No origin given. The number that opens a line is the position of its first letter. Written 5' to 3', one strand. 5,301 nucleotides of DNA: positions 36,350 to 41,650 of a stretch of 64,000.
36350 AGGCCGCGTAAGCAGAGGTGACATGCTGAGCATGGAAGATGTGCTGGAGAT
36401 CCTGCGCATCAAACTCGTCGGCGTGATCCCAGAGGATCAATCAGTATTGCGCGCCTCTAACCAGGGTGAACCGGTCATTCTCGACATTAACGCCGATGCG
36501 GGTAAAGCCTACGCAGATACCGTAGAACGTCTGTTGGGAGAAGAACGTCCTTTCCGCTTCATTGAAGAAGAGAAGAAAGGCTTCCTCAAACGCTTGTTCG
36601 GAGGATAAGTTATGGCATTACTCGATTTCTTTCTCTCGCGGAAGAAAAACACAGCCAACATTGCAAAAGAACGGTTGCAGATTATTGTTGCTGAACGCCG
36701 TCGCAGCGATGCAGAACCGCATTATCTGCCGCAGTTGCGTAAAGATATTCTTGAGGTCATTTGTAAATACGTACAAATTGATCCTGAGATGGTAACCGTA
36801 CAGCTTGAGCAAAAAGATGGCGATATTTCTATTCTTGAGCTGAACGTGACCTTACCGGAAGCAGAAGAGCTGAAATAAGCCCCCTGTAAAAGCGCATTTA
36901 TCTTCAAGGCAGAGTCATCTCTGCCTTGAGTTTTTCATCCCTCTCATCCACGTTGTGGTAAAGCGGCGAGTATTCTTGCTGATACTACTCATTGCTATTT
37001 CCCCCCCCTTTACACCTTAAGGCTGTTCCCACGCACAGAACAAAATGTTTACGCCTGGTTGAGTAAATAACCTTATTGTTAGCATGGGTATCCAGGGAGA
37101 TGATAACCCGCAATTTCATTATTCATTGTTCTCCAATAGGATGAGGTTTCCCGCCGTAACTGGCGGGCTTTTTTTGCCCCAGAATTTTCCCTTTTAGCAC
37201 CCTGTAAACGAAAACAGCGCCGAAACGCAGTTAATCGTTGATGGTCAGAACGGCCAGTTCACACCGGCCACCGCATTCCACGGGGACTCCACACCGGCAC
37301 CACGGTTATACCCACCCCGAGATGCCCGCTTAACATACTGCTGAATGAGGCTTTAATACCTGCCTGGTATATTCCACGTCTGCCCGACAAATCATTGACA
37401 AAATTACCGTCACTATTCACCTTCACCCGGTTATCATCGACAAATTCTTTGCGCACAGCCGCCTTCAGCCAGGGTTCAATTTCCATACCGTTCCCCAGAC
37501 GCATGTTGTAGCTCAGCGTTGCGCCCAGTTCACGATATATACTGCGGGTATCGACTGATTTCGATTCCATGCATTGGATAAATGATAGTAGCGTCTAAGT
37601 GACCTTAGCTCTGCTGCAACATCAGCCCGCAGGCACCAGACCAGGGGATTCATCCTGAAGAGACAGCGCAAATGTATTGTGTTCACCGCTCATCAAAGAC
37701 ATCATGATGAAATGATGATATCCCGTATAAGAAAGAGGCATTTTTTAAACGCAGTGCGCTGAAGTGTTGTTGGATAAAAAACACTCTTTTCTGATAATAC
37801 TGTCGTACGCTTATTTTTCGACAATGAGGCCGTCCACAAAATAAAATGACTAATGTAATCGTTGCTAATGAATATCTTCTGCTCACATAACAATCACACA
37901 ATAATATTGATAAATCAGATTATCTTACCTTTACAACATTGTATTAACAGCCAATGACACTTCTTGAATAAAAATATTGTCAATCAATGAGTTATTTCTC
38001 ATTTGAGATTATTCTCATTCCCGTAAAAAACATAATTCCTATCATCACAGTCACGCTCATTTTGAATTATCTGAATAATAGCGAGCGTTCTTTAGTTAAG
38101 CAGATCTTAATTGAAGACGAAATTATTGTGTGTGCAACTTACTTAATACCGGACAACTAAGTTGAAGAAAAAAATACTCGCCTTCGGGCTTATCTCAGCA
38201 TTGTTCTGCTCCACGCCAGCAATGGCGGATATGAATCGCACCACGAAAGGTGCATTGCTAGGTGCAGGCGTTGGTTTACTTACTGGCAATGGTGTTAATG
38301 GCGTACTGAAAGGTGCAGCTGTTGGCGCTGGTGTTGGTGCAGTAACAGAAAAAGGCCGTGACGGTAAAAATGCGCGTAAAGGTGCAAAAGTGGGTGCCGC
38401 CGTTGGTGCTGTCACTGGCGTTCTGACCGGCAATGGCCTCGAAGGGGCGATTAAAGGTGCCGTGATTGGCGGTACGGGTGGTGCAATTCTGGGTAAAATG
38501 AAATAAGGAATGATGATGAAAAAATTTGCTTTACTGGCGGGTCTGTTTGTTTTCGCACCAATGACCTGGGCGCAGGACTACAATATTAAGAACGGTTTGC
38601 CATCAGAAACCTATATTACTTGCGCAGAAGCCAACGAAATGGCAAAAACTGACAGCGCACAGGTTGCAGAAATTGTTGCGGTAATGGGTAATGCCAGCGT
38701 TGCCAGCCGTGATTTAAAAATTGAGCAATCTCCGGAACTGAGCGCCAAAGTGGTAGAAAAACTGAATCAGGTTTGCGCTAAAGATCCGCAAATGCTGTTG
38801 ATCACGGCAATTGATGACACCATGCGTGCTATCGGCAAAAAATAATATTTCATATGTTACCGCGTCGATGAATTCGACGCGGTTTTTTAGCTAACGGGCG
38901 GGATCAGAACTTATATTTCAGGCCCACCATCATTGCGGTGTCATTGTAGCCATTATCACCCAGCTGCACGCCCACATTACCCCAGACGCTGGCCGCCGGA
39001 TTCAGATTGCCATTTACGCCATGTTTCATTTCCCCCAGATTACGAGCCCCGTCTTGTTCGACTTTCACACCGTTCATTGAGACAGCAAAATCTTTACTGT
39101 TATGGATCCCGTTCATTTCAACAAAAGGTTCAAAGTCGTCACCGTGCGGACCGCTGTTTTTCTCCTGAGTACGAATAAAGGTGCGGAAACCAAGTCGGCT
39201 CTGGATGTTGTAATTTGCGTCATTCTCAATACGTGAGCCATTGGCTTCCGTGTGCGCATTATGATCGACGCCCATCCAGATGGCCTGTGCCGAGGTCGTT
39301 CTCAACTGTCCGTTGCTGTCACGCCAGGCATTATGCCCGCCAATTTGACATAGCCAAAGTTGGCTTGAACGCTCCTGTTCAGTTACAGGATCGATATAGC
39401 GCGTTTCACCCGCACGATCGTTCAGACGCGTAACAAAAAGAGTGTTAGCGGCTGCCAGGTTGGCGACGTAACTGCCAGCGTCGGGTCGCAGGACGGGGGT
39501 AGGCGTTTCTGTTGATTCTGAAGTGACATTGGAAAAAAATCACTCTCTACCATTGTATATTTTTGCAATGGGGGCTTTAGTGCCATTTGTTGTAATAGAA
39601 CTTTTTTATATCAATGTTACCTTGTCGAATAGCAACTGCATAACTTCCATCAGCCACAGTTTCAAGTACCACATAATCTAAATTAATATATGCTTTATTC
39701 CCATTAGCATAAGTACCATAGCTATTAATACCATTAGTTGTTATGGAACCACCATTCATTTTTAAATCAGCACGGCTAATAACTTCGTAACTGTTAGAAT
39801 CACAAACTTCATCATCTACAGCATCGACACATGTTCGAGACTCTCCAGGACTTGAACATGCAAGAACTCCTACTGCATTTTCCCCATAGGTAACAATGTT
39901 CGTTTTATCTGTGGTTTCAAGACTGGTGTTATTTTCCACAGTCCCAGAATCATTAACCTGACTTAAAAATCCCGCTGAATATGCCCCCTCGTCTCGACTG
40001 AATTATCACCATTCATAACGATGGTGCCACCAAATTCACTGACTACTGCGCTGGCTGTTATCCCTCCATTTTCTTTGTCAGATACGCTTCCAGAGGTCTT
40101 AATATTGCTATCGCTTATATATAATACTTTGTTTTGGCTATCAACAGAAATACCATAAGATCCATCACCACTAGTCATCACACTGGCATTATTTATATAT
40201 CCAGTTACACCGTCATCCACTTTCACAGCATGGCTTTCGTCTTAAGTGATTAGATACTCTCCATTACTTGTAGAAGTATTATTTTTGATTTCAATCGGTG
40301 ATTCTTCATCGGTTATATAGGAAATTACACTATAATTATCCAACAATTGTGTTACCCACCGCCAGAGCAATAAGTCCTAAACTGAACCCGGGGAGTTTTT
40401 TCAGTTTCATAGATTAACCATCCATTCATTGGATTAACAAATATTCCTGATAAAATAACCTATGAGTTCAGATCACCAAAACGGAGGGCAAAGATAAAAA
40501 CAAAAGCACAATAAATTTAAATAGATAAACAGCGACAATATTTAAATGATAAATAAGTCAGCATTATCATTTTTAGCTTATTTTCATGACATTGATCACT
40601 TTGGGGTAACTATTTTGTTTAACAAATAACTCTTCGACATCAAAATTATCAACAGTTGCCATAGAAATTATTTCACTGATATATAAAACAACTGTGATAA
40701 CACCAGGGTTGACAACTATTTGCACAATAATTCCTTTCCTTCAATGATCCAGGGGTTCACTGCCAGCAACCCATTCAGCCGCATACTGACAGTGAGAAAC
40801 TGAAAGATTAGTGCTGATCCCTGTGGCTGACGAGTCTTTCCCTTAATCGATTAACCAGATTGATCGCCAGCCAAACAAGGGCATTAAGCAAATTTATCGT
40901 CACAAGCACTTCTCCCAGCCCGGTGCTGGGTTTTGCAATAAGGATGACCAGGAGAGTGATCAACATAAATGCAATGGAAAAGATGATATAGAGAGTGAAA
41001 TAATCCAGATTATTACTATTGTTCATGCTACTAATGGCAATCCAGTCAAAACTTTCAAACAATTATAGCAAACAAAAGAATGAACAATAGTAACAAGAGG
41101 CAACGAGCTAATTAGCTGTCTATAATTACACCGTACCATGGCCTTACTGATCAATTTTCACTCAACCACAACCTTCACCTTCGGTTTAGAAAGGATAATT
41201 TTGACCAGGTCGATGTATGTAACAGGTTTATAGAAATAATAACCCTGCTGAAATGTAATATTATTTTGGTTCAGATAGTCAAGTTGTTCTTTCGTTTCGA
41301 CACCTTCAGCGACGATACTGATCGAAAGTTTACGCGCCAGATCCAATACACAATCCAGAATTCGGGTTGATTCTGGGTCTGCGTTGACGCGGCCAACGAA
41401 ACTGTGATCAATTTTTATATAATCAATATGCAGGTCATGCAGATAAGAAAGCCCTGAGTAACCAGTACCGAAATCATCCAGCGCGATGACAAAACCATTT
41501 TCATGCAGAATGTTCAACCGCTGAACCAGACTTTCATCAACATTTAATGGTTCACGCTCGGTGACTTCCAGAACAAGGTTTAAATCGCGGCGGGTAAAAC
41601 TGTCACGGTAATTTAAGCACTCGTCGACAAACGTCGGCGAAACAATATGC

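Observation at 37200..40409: Two decayed autotransporter loci flanking ymgG-ymgD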

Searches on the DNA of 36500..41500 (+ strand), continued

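Call 27: search_dna_similar(query=window:37563-37612:+, collection=ecoli_genomes, mode=near, rows=spread, max_rows=12, max_evalue=0.001)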
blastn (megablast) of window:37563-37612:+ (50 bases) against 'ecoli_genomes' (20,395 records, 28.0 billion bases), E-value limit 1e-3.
Records with a match: 4591; places in all: 4593; records where one place covers at least 80% of the query: 4591.
Genomes with a match: 4590 of 5426; with a place that covers at least 80% of the query: 4590. Places per genome that has any: lowest 1, median 1, highest 2. On chromosomes: 4584 places; on plasmids: 9.
Best place of each record, by identity: >=99% 943; 95-99% 3605; 90-95% 43.
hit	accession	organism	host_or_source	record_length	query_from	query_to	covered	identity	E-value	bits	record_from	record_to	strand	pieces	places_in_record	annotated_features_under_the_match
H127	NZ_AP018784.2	Escherichia coli strain SK1144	-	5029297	1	50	100%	100.0%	5e-17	94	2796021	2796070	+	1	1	autotransporter outer membrane beta-barrel domain-containing protein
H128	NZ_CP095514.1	Escherichia coli strain GN02323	Homo sapiens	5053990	1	50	100%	100.0%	5e-17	94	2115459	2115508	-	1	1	autotransporter outer membrane beta-barrel domain-containing protein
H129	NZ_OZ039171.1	Escherichia coli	-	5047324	1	50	100%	100.0%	5e-17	94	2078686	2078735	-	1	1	autotransporter outer membrane beta-barrel domain-containing protein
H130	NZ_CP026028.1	Escherichia coli strain CIT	Essential oils isolation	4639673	1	50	100%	96.1%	1e-13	82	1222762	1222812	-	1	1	autotransporter outer membrane beta-barrel domain-containing protein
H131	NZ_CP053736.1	Escherichia coli strain CP8-3_Sichuan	pig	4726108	1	50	100%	96.1%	1e-13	82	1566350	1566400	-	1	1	autotransporter outer membrane beta-barrel domain-containing protein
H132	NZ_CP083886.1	Escherichia coli strain NDM2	Homo sapiens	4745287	1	50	100%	96.1%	1e-13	82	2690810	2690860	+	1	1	autotransporter outer membrane beta-barrel domain-containing protein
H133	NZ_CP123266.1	Escherichia coli strain YZLc23-1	chicken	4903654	1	50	100%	96.1%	1e-13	82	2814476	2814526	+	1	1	autotransporter outer membrane beta-barrel domain-containing protein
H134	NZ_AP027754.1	Escherichia coli strain 2017.02.04CC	Homo sapiens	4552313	1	50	100%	96.1%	1e-13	82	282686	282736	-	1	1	autotransporter outer membrane beta-barrel domain-containing protein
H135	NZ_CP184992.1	Escherichia coli strain CUPS SST 5/1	Slaughterhouse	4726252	1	50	100%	96.1%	1e-13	82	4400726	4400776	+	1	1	autotransporter outer membrane beta-barrel domain-containing protein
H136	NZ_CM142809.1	Escherichia coli strain GPEC548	chicken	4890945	1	50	100%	96.1%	1e-13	82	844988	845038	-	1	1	autotransporter outer membrane beta-barrel domain-containing protein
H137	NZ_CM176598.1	Escherichia coli strain ECN24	chicken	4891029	1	50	100%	96.1%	1e-13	82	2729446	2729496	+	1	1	autotransporter outer membrane beta-barrel domain-containing protein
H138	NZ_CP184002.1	Escherichia coli strain 884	Homo sapiens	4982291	1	40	80%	100.0%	2e-11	75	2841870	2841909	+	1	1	autotransporter outer membrane beta-barrel domain-containing protein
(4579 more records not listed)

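Call 44: get_annotated_region(hit=H21, flank=300)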
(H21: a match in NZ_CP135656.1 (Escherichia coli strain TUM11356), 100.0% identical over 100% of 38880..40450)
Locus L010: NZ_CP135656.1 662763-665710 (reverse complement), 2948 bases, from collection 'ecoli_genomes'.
description: Escherichia coli strain TUM11356 chromosome, complete genome
organism: Escherichia coli strain TUM11356 (NCBI taxid 562)
replicon: chromosome; assembly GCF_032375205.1
host: missing; source: missing; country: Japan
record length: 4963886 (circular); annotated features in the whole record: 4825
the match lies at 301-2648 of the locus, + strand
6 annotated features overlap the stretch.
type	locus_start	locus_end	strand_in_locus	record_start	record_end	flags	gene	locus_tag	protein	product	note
CDS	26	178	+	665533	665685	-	-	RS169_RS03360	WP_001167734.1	hypothetical protein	-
CDS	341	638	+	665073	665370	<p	-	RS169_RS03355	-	autotransporter outer membrane beta-barrel domain-containing protein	frameshifted; internal stop; incomplete; partial in the middle of a contig; missing C-terminus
CDS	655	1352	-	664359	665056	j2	-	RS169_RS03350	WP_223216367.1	IS1 family transposase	programmed frameshift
CDS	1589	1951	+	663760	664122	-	-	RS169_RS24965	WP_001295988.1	hypothetical protein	-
CDS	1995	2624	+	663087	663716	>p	-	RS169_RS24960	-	autotransporter outer membrane beta-barrel domain-containing protein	frameshifted; incomplete; partial in the middle of a contig; missing N-terminus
CDS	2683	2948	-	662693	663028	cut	ymgD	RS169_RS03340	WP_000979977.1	YmgD family protein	-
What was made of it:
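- Continuing decay: call 44 (IS1 inside the remnant in TUM11356). IS1 insertions in the remnant are tolerated (call 44).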

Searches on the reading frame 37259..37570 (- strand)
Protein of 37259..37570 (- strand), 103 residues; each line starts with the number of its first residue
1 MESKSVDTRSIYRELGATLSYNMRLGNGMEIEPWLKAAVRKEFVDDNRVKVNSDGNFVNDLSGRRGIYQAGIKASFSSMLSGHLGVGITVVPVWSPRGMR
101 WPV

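Call 6: search_protein_families(library=ncbifam, proteins=[window:37259-37570:-], max_evalue=1)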
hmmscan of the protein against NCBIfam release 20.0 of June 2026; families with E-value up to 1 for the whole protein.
window:37259-37570:- (103 aa): 2 families
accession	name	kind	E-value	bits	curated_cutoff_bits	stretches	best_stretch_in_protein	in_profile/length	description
TIGR01414.1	autotrans_barl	domain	3.1e-14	52.8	16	1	7-86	331-410/432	autotransporter outer membrane beta-barrel domain-containing protein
NF040482.1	auto_BafA_Cterm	equivalog_domain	3e-08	32.6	700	1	8-80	543-615/643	BafA family autotransporter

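Call 21: search_protein_families(library=pfam, proteins=[window:37259-37570:-], max_evalue=0.01)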
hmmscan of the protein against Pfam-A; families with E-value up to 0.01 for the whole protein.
window:37259-37570:- (103 aa): 1 family
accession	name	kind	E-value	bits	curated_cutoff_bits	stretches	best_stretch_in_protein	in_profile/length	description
PF03797.25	Autotransporter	-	2.1e-10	41.3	26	1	4-86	164-254/255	Autotransporter beta-domain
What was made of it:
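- Checked: (1) ORF 37259-37570 (- strand, 103 aa) matches the C-terminal part of the autotransporter beta-domain: PF03797 E=2e-10 at profile positions 164-254 of 255 (call 21), and TIGR01414 E=3e-14 (call 6).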

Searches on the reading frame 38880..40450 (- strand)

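Call 21: search_protein_families(library=pfam, proteins=[L003:4347-6992:+], max_evalue=0.01)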
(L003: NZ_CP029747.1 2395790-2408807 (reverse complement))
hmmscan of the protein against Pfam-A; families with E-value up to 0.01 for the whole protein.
L003:4347-6992:+ (882 aa): 3 families
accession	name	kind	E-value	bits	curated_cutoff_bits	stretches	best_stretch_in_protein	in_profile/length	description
PF03797.25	Autotransporter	-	2.7e-40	139.1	26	1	601-860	1-254/255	Autotransporter beta-domain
PF18883.6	AC_1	-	3.6e-30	104.7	27.1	1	404-516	1-114/114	Autochaperone Domain Type 1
PF03212.20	Pertactin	-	3.7e-09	37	22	1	406-531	1-120/121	Pertactin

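Call 36: search_protein_families(library=ncbifam, proteins=[L003:4347-6992:+], max_evalue=1e-10)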
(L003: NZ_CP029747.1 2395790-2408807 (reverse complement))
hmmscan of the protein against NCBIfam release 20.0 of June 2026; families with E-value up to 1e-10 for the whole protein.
L003:4347-6992:+ (882 aa): 6 families
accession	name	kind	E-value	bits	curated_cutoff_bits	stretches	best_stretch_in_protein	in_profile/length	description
NF011422.0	PRK14849.1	exception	1.3e-136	457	2335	1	343-881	1274-1805/1806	ECSE_1600 family autotransporter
NF011841.0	PRK15313.1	equivalog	7.7e-120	401.3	1297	2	545-882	624-955/955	intestinal colonization autotransporter adhesin MisL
TIGR01414.1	autotrans_barl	domain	2.3e-110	369.6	16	1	430-882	7-432/432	autotransporter outer membrane beta-barrel domain-containing protein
NF033176.1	auto_AIDA-I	exception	1.2e-94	317.8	1200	1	430-882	851-1287/1287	autotransporter adhesin AIDA-I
NF011847.1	PRK15319.1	equivalog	2.7e-52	177.4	2249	2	555-881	1736-2049/2050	fibronectin-binding autotransporter adhesin ShdA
NF007285.1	PRK09752.1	equivalog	2.2e-47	161.5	1459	1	284-881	662-1249/1250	AIDA-I family autotransporter adhesin YfaL/EhaC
